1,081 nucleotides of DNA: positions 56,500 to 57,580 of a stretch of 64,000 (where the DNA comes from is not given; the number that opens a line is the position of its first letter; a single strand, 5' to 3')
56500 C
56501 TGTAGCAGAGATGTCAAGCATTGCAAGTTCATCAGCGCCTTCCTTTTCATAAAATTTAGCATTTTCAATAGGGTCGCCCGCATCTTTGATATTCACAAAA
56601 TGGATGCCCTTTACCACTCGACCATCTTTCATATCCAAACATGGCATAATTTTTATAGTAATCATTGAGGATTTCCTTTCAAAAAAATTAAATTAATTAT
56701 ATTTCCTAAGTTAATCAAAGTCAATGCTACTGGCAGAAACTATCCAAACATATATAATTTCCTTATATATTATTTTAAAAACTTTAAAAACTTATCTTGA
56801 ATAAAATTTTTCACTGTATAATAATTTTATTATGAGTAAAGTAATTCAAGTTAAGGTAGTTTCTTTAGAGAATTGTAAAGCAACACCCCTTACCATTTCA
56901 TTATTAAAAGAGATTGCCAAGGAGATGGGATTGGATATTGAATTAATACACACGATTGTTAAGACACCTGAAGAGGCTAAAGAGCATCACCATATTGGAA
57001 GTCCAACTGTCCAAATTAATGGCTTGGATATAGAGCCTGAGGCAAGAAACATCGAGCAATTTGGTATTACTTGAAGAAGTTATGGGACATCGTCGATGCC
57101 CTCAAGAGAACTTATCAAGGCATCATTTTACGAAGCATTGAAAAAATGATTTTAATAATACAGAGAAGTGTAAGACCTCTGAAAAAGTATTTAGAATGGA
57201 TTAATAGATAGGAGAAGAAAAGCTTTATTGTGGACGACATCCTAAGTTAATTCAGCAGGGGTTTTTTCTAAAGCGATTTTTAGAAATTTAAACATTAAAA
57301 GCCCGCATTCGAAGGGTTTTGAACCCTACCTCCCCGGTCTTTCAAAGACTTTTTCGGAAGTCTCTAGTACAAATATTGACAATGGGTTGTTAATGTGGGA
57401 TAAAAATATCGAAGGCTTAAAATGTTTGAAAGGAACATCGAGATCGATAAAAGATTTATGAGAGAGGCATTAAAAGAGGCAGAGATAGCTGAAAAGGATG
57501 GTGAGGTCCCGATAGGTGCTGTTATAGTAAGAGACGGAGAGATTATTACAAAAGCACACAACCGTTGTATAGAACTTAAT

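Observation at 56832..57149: Candidate selenoprotein: thioredoxin-like small ORF with an in-frame TGA followed by a SECIS-like hairpin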

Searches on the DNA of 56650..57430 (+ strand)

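Call 66: search_rna_families(source=window, start=56650, end=57430, threshold=evalue, max_evalue=10)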
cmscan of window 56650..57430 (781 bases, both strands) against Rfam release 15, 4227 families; matches with E-value up to 10: 4.
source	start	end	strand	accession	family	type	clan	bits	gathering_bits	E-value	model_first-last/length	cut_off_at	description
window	57196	57327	+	RF02390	sau-41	Gene; sRNA;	-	19.9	80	1.7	1-156/156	no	Staphylococcus sRNA sau-41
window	56819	56895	-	RF00315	snoJ33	Gene; snRNA; snoRNA; CD-box;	-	17.3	45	1.4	1-81/81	no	Small nucleolar RNA J33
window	57120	57226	+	RF00026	U6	Gene; snRNA; splicing;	CL00009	14.9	44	0.77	1-105/105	no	U6 spliceosomal RNA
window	57072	57177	+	RF02111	IS009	Gene;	-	12.1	117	2.8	1-199/199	no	IS009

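Call 75: search_dna_similar(query=window:57255-57372:+, collection=plasmids, mode=distant, max_evalue=0.01, max_rows=8)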
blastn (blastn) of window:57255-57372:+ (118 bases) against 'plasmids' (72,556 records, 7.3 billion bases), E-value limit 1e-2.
No match.

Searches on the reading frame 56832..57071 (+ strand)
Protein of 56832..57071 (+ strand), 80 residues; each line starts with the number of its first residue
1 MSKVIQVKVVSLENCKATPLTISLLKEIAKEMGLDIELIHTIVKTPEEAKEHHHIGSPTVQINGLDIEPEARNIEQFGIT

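Call 5: search_protein_families(library=pfam, proteins=[window:56832-57071:+], max_evalue=1)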
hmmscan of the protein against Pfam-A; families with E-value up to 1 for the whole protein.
seq(80 aa): 3 families
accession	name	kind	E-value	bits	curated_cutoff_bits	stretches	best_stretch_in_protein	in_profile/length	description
PF13192.12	Thioredoxin_3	-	9.7e-05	22.8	24.8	1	6-64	2-57/76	Thioredoxin domain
PF20306.3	Sp-DndD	-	0.00011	22.7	27.2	1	23-56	4-37/51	Small protein found in certain Dnd DNA modification systems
PF10865.14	DUF2703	-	0.019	15.5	23.6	1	22-68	29-73/120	Domain of unknown function (DUF2703)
